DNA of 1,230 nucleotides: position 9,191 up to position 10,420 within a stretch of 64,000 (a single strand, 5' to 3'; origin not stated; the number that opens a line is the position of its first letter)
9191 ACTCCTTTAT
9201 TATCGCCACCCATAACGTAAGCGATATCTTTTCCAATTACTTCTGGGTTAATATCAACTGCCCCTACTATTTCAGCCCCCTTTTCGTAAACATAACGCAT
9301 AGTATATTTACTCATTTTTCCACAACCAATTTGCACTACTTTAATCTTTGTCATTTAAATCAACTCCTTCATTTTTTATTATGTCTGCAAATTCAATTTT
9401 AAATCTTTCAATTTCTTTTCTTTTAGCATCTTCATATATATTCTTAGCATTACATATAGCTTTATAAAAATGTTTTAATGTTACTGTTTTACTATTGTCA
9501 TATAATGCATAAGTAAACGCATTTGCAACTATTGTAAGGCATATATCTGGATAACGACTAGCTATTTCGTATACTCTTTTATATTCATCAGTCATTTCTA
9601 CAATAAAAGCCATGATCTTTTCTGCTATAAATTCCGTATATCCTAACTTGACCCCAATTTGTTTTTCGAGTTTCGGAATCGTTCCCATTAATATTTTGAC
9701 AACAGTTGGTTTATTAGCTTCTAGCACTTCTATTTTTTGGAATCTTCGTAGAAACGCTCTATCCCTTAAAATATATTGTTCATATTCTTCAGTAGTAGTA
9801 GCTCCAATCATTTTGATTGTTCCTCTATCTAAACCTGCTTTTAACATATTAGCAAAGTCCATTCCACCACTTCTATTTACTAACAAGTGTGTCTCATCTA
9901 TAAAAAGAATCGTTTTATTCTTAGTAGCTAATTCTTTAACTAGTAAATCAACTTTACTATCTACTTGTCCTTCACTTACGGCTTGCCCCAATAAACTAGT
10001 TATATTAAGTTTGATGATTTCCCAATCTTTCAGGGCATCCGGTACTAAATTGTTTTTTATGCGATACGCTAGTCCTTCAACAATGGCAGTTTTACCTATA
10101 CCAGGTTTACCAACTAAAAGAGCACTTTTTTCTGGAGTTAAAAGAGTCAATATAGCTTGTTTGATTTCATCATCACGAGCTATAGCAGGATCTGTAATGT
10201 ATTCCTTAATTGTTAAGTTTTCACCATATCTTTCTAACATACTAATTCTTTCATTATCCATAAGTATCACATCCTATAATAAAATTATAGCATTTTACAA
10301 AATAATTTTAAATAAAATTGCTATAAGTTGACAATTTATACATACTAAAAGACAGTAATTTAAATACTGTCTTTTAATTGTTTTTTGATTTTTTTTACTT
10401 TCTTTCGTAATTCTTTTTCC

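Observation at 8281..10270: Translationally coupled pair: DapB-fold amine-dehydrogenase-like enzyme plus an orphan Clp-D1-like AAA+ ATPase lacking the pore-loop tyrosine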

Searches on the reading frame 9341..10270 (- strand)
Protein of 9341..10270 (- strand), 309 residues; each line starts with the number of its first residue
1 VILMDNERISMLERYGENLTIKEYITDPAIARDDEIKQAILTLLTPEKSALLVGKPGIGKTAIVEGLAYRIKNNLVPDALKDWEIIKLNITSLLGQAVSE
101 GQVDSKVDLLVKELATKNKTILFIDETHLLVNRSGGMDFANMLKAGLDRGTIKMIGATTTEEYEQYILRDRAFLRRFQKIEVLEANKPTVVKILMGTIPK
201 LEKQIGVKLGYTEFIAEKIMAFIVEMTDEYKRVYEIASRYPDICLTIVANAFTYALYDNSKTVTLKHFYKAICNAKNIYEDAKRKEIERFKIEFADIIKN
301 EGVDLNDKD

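Call 3: search_protein_families(library=pfam, proteins=[window:9341-10270:-], max_evalue=0.01)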
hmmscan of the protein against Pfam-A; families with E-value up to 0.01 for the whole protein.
window:9341-10270:- (309 aa): 8 families
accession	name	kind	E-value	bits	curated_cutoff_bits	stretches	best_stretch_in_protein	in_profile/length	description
PF00004.35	AAA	-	2.7e-12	47.7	21.2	1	51-179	2-125/131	ATPase family associated with various cellular activities (AAA)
PF05621.17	TniB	-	1.9e-05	24.7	22.4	0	91-182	92-184/189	Bacterial TniB protein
PF13401.12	AAA_22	-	4.4e-05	24.2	27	1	47-157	5-121/130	AAA domain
PF20720.3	nSTAND3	-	0.00015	21.9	27.2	1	39-90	9-53/155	Novel STAND NTPase 3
PF13191.12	AAA_16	-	0.00018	22.5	32.6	1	32-74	5-51/167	AAA ATPase domain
PF07728.20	AAA_5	-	0.00062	20.2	22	1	51-126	3-74/139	AAA domain (dynein-related subfamily)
PF05496.18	RuvB_N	-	0.0021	18.3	27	0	49-74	35-60/159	Holliday junction DNA helicase RuvB P-loop domain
PF12775.13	AAA_7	-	0.0042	17.1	25.8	1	40-74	26-61/181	P-loop containing dynein motor region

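Call 4: search_protein_families(library=ncbifam, proteins=[window:9341-10270:-], max_evalue=0.01)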
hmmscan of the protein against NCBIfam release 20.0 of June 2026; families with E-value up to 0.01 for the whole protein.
window:9341-10270:- (309 aa): 15 families
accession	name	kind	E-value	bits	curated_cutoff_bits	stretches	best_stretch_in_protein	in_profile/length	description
TIGR02639.1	ClpA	equivalog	2.4e-48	164.9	993.15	1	5-209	161-372/734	ATP-dependent Clp protease ATP-binding subunit ClpA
TIGR03346.1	chaperone_ClpB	equivalog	2e-46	158.8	1232.1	1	7-213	151-364/853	ATP-dependent chaperone ClpB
TIGR03345.1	VI_ClpV1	equivalog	2.3e-45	155.2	884.95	1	8-209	166-374/852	type VI secretion system ATPase TssH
NF008263.0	PRK11034.1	equivalog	2e-39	135.1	1350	1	21-212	180-374/758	ATP-dependent Clp protease ATP-binding subunit ClpA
NF008118.0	PRK10865.1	equivalog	9e-39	133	1417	1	25-210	176-366/857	ATP-dependent chaperone ClpB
NF033606.1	heat_AAA_ClpK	exception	7.7e-36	123.3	1900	1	12-209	265-471/949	heat shock survival AAA family ATPase ClpK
NF033607.0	disagg_AAA_ClpG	exception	1.1e-35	122.9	1900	1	17-216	249-457/932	AAA family protein disaggregase ClpG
NF003229.0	PRK04195.1-5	equivalog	0.00021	20.1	280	1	47-76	44-73/413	replication factor C large subunit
TIGR03922.1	T7SS_EccA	equivalog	0.00071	18.2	466.65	1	48-136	313-393/557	type VII secretion AAA-ATPase EccA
TIGR02928.1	TIGR02928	subfamily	0.0023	16.8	181.3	0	22-74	10-67/366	orc1/cdc6 family replication initiation protein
TIGR00635.1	ruvB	equivalog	0.0031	16.6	299.05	0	50-75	33-58/305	Holliday junction branch migration DNA helicase RuvB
NF009883.0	PRK13341.1-4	equivalog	0.0081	14.1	668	0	112-179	105-170/729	AAA family ATPase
TIGR01242.2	TIGR01242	subfamily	0.0085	15.1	500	0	44-128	145-217/362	proteasome-activating nucleotidase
NF009881.0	PRK13341.1-2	equivalog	0.0089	13.9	651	0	116-164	107-150/736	AAA family ATPase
NF008457.0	PRK11331.1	equivalog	0.0091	14.8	637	0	37-78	184-225/459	5-methylcytosine-specific restriction enzyme subunit McrB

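Call 6: find_homologous_proteins(query=window:9341-10270:-, max_evalue=0.00001)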
Query window:9341-10270:- (309 aa): 8000 proteins with E <= 0.00001 among 8000 candidates; the best 120 are listed.
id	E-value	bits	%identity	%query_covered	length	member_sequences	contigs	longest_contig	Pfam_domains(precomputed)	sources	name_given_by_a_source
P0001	1.9e-182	623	92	99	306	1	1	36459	PF00004.36,PF20720.4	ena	-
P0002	5.6e-182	622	93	99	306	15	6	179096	PF00004.36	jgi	-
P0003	1.5e-181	620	93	99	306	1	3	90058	PF00004.36,PF05621.18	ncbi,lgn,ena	-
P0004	8.3e-181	618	92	99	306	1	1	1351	PF00004.36,PF13401.13,PF05621.18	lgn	-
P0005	4.0e-180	616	93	99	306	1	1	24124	PF00004.36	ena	-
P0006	7.5e-180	615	92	99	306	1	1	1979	PF00004.36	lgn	-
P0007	8.0e-180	615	92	99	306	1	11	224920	PF00004.36,PF13401.13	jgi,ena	-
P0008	1.7e-178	610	91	99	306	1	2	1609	PF00004.36,PF13191.13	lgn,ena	-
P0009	2.9e-176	603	92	97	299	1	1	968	PF00004.36,PF13401.13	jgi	-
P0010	7.0e-172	589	88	99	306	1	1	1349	PF00004.36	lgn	-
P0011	1.2e-171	588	88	99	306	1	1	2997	PF00004.36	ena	-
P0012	2.3e-171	587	88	99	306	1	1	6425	PF00004.36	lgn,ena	-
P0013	3.4e-164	563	84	99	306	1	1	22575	PF00004.36,PF05621.18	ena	-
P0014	1.6e-163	561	84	98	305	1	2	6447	PF00004.36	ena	-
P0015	3.0e-163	560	82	99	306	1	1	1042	PF00004.36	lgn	-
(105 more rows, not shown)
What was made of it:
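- Checked: The AAA has thousands of database homologues, with the top 120 at >=78% identity and about 306 aa (call 6).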

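Call 8: find_related_loci(query=window:9341-10261:-, collection=genome_contigs, flank=6000)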
Query window:9341-10261:- (306 aa) in genome_contigs; peptide patterns used: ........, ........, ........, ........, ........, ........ (x = any residue, [..] = any of these).
422 stretches matched a pattern; 371 encode a relative of the query (tblastn E <= 1e-3); the best 80 are kept; 80 distinct loci.
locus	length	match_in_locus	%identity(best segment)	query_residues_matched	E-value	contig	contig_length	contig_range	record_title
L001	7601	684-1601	84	1-306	3e-175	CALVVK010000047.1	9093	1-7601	MAG: uncultured Bacilli bacterium isolate BRZ_CE__bin71 genome assembly, contig: BRZ_CE__NODE_9321_length_9093_cov_4.917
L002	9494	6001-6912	84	1-304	7e-175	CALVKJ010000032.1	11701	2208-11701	MAG: uncultured Bacilli bacterium isolate BRZ_EV__bin81 genome assembly, contig: BRZ_EV__NODE_6552_length_11701_cov_5.87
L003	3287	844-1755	84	1-304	0e+0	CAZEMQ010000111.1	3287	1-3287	MAG TPA_asm: uncultured Muribaculaceae bacterium isolate SRP141132_co2_295 genome assembly, contig: NODE_28864_length_32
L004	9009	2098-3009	84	1-304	2e-174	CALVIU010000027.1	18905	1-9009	MAG: uncultured Bacilli bacterium isolate BRZ_PC__bin72 genome assembly, contig: BRZ_PC__NODE_4402_length_18905_cov_48.5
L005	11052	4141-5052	84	1-304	3e-174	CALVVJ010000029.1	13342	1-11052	MAG: uncultured Bacilli bacterium isolate BRZ_EQ__bin134 genome assembly, contig: BRZ_EQ__NODE_6860_length_13342_cov_5.1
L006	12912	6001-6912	83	1-304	7e-174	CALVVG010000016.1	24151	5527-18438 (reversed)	MAG: uncultured Bacilli bacterium isolate BRZ_GA__bin85 genome assembly, contig: BRZ_GA__NODE_3048_length_24151_cov_34.6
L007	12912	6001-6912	84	1-304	1e-173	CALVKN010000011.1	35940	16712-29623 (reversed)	MAG: uncultured Bacilli bacterium isolate BRZ_NK__bin60 genome assembly, contig: BRZ_NK__NODE_935_length_35940_cov_14.11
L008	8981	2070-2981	84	1-304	3e-173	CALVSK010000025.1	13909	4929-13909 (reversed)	MAG: uncultured Bacilli bacterium isolate BRZ_CV__bin17 genome assembly, contig: BRZ_CV__NODE_5623_length_13909_cov_21.2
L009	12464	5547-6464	83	1-306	7e-173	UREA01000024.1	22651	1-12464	uncultured Tenericutes bacterium isolate UMGS910 genome assembly, contig: NODE_651_length_22651_cov_5.626074, whole geno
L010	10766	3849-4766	82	1-306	7e-173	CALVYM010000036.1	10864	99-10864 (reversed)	MAG: uncultured Bacilli bacterium isolate BRZ_CT__bin11 genome assembly, contig: BRZ_CT__NODE_7344_length_10864_cov_11.7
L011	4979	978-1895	83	1-306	1e-176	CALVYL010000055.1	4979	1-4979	MAG: uncultured Bacilli bacterium isolate BRZ_MF__bin59 genome assembly, contig: BRZ_MF__NODE_20573_length_4979_cov_9.49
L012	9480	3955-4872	82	1-306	2e-172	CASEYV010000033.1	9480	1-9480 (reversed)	uncultured bacterium isolate O97_L4_313313_idba_bin.81 genome assembly, contig: O97_L4_313313_idba_bin.81.fa_scaffold_59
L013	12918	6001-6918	83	1-306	3e-172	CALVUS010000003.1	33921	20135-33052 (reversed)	MAG: uncultured Bacilli bacterium isolate BRZ_PG__bin9 genome assembly, contig: BRZ_PG__NODE_1862_length_33921_cov_6.107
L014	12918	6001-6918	83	1-306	2e-172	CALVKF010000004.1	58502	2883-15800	MAG: uncultured Bacilli bacterium isolate BRZ_BL__bin6 genome assembly, contig: BRZ_BL__NODE_631_length_58502_cov_8.5306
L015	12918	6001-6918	82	1-306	2e-171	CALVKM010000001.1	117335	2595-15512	MAG: uncultured Bacilli bacterium isolate BRZ_NS__bin93 genome assembly, contig: BRZ_NS__NODE_221_length_117335_cov_40.3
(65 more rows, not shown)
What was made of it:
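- The length stays at 305-311 aa in hundreds of species, with 76-93% identity (calls 6, 8).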

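Call 10: search_protein_representatives(protein=window:9341-10261:-)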
Query: 306 residues. Proteins with E-value up to 0.001 (for the whole library): 17588; up to 1e-10: 9802; up to 1e-30: 1148. The best 150 are listed.
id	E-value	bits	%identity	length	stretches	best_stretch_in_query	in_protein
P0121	1.5e-124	431.6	66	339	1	5-304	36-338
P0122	3.2e-112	391.1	59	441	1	6-303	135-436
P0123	2.1e-107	375.3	67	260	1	49-304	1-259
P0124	1.3e-101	356.3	59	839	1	6-298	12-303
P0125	1.1e-100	353.3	59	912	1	5-299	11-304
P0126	1.9e-100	352.5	58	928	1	6-298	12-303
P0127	9.9e-100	350.1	59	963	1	6-298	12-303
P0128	1.7e-99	349.4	58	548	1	2-299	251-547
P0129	7.4e-99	347.3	58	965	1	5-298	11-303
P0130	1.1e-98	346.8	58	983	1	6-298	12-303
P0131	2.8e-98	345.4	58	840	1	5-298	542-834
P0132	2.8e-98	345.4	58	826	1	5-298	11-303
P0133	5.0e-98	344.6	55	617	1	2-298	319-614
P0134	5.0e-98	344.5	58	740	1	5-298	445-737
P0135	6.5e-98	344.2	58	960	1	6-298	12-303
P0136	9.2e-98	343.7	57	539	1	3-299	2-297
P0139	1.7e-96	339.5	57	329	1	3-296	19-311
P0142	6.9e-96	337.5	56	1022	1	5-298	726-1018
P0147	7.0e-91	321.1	53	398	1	6-298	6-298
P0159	1.5e-62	228.2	44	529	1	8-277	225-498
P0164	1.9e-61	224.6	42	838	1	10-290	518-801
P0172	4.7e-58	213.4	42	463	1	10-294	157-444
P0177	2.0e-56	208.1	44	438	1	8-286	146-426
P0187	4.7e-55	203.6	42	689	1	6-293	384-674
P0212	4.9e-52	193.7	42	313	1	9-282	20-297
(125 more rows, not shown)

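Call 11: search_protein_families(library=pfam, proteins=[P0121, P0122, P0124, P0127, P0131, P0142, P0133, P0159, P0164, P0187], max_evalue=0.001)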
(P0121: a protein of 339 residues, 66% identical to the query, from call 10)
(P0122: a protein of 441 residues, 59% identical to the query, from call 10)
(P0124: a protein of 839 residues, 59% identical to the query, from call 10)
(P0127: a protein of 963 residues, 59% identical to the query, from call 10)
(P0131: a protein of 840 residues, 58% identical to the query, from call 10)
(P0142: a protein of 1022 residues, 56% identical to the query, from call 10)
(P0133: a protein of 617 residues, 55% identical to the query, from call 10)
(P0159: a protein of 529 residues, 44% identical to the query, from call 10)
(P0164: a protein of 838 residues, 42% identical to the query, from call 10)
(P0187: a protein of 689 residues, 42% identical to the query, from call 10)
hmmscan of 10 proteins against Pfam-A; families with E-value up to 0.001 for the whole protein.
P0121 (339 aa): 4 families
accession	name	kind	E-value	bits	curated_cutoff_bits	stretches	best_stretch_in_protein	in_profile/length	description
PF00004.35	AAA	-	1.2e-13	52.1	21.2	1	79-202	2-122/131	ATPase family associated with various cellular activities (AAA)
PF05621.17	TniB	-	3.6e-06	27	22.4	1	126-215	99-186/189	Bacterial TniB protein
PF13401.12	AAA_22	-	4.2e-06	27.6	27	1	78-176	8-111/130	AAA domain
PF13191.12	AAA_16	-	1.3e-05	26.2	32.6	1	58-102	3-51/167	AAA ATPase domain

P0122 (441 aa): 3 families
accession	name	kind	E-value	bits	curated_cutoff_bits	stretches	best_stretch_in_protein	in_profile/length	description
PF00004.35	AAA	-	2.2e-13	51.2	21.2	1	177-303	2-123/131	ATPase family associated with various cellular activities (AAA)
PF13191.12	AAA_16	-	0.00053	21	32.6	0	157-200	4-51/167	AAA ATPase domain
PF20720.3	nSTAND3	-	0.00084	19.5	27.2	0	169-215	13-52/155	Novel STAND NTPase 3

P0124 (839 aa): 5 families
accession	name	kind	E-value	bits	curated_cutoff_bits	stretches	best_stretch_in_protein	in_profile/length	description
PF00004.35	AAA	-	1.2e-11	45.7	21.2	1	54-179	2-127/131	ATPase family associated with various cellular activities (AAA)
PF05621.17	TniB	-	3.2e-05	23.9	22.4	0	106-186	107-186/189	Bacterial TniB protein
PF13191.12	AAA_16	-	0.00012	23.1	32.6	0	33-77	3-51/167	AAA ATPase domain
PF20720.3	nSTAND3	-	0.00014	22.1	27.2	1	47-106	14-66/155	Novel STAND NTPase 3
PF07728.20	AAA_5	-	0.00061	20.2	22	0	54-128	3-76/139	AAA domain (dynein-related subfamily)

P0127 (963 aa): 5 families
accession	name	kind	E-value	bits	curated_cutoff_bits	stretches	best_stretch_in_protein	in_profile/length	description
PF00004.35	AAA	-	2.9e-12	47.6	21.2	1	54-179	2-127/131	ATPase family associated with various cellular activities (AAA)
PF05621.17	TniB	-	1.1e-05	25.3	22.4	0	105-186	106-186/189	Bacterial TniB protein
PF13191.12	AAA_16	-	2.3e-05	25.4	32.6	0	33-77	3-51/167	AAA ATPase domain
PF12775.13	AAA_7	-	0.00032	20.7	25.8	0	39-129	22-111/181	P-loop containing dynein motor region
PF20720.3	nSTAND3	-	0.00043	20.4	27.2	0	47-95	14-55/155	Novel STAND NTPase 3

P0131 (840 aa): 5 families
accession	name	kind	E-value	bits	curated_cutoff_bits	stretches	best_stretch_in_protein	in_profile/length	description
PF00004.35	AAA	-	3.7e-12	47.3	21.2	1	585-709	2-126/131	ATPase family associated with various cellular activities (AAA)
PF05621.17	TniB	-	5.9e-06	26.3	22.4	0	639-716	109-185/189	Bacterial TniB protein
PF13191.12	AAA_16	-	3.9e-05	24.6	32.6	1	564-644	3-85/167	AAA ATPase domain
PF20720.3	nSTAND3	-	4.4e-05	23.7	27.2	0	581-626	17-55/155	Novel STAND NTPase 3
PF13401.12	AAA_22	-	0.0001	23.1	27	0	581-688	5-121/130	AAA domain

P0142 (1022 aa): 4 families
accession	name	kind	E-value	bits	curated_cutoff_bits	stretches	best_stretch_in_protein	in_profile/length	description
PF00004.35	AAA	-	7.2e-13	49.6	21.2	1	769-893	2-126/131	ATPase family associated with various cellular activities (AAA)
PF05621.17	TniB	-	2.1e-06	27.7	22.4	1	823-900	109-185/189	Bacterial TniB protein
PF13191.12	AAA_16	-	4.1e-05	24.6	32.6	1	748-828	3-85/167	AAA ATPase domain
PF13401.12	AAA_22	-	0.00018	22.3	27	0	765-860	5-107/130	AAA domain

P0133 (617 aa): 4 families
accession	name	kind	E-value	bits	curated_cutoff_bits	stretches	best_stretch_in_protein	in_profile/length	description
PF00004.35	AAA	-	5.8e-11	43.4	21.2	1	365-489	2-126/131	ATPase family associated with various cellular activities (AAA)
PF13191.12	AAA_16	-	2.3e-05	25.4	32.6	1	344-396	3-52/167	AAA ATPase domain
PF05621.17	TniB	-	0.00018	21.5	22.4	0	419-495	109-184/189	Bacterial TniB protein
PF13401.12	AAA_22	-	0.0002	22.1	27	0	361-469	5-122/130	AAA domain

P0159 (529 aa): 7 families
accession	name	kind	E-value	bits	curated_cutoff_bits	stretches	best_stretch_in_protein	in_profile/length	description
PF00004.35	AAA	-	1.5e-15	58.2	21.2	1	266-398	3-126/131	ATPase family associated with various cellular activities (AAA)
PF13191.12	AAA_16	-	3.8e-07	31.2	32.6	1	244-287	3-51/167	AAA ATPase domain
PF05621.17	TniB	-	5.9e-07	29.6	22.4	1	325-401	112-185/189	Bacterial TniB protein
PF13401.12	AAA_22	-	6.2e-05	23.8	27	0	262-350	6-97/130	AAA domain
PF20720.3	nSTAND3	-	9.5e-05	22.6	27.2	1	255-394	11-128/155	Novel STAND NTPase 3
PF20703.3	nSTAND1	-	0.00016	21.8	27.1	1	245-401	18-185/379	Novel STAND NTPase 1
PF07728.20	AAA_5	-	0.00039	20.9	22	0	265-343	3-77/139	AAA domain (dynein-related subfamily)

P0164 (838 aa): 11 families
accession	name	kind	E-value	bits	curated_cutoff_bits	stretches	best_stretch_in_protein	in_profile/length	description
PF00004.35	AAA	-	3.7e-15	57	21.2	1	556-687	2-124/131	ATPase family associated with various cellular activities (AAA)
PF13191.12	AAA_16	-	9.3e-07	29.9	32.6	1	535-588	3-63/167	AAA ATPase domain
PF20703.3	nSTAND1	-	7.7e-06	26.2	27.1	1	536-704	18-197/379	Novel STAND NTPase 1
PF05621.17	TniB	-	3.4e-05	23.8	22.4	0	612-692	108-185/189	Bacterial TniB protein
PF07724.20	AAA_2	-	4.6e-05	24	27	1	552-677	3-113/166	AAA domain (Cdc48 subfamily)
PF13481.12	AAA_25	-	9.8e-05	22.5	27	1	537-580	18-61/195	AAA domain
PF01637.24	ATPase_2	-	0.00016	22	33.2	0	536-713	3-201/225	ATPase domain predominantly from Archaea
PF07728.20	AAA_5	-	0.00034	21.1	22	0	555-633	2-76/139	AAA domain (dynein-related subfamily)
PF12775.13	AAA_7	-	0.00038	20.5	25.8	1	542-647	23-124/181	P-loop containing dynein motor region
PF13401.12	AAA_22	-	0.00042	21.1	27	0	551-664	4-121/130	AAA domain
PF20720.3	nSTAND3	-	0.00055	20.1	27.2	0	548-594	13-52/155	Novel STAND NTPase 3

P0187 (689 aa): 5 families
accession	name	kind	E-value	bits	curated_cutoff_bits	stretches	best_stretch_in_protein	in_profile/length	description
PF00004.35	AAA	-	1.2e-16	61.8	21.2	1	426-560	2-128/131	ATPase family associated with various cellular activities (AAA)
PF05621.17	TniB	-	2.7e-07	30.7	22.4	1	478-560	104-184/189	Bacterial TniB protein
PF12775.13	AAA_7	-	0.00011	22.2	25.8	1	412-504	23-111/181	P-loop containing dynein motor region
PF07728.20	AAA_5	-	0.00031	21.2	22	0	425-505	2-78/139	AAA domain (dynein-related subfamily)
PF13191.12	AAA_16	-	0.00039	21.4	32.6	0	405-446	3-48/167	AAA ATPase domain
